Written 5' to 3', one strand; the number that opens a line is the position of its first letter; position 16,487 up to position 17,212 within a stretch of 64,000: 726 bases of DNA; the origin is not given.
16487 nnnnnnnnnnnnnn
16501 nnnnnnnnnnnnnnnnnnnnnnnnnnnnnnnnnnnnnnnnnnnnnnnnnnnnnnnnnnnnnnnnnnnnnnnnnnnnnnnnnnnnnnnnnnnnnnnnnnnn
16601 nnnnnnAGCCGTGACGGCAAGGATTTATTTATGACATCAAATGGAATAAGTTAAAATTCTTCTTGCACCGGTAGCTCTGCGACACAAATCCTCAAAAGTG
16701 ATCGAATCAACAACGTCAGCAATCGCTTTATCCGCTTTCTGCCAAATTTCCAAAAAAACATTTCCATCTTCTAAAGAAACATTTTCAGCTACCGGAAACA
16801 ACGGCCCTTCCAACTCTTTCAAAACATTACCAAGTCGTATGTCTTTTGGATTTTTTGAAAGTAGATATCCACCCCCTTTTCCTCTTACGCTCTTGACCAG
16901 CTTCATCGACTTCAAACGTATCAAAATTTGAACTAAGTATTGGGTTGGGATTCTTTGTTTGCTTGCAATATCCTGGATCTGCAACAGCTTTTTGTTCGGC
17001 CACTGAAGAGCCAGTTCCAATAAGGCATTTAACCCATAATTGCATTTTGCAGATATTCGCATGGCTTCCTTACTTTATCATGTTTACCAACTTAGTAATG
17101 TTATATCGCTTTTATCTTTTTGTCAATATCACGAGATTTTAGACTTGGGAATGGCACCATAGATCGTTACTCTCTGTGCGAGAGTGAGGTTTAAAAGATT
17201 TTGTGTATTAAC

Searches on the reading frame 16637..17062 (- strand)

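Call 7: search_protein_families(library=ncbifam, proteins=[window:16637-17062:-], max_evalue=0.001)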
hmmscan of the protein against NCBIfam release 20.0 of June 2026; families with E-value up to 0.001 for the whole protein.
window:16637-17062:- (141 aa): 7 families
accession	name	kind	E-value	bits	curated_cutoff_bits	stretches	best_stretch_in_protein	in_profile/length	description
TIGR00738.1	rrf2_super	superfamily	2.1e-30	105.3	73.3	1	1-127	1-131/132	Rrf2 family transcriptional regulator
NF047409.1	Cys_reg_CymR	equivalog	3.4e-28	98.5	195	1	1-130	1-127/139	cysteine metabolism transcriptional regulator CymR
TIGR02010.1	IscR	equivalog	8.1e-20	71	207.55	1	1-129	1-132/135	Fe-S cluster assembly transcriptional regulator IscR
NF008110.0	PRK10857.1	equivalog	1.4e-15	57.4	275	1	1-86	1-85/164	Fe-S cluster assembly transcriptional regulator IscR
NF008240.0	PRK11014.1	equivalog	3.3e-13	49.9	182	1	2-128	2-129/141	nitric oxide-sensing transcriptional repressor NsrR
NF008886.0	PRK11920.1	equivalog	2.3e-11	43.6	193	1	1-136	1-140/153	iron-responsive transcriptional regulator RirA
TIGR02944.1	suf_reg_Xantho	equivalog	1.5e-08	35.1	110.65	1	1-125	2-129/130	SUF system Fe-S cluster assembly regulator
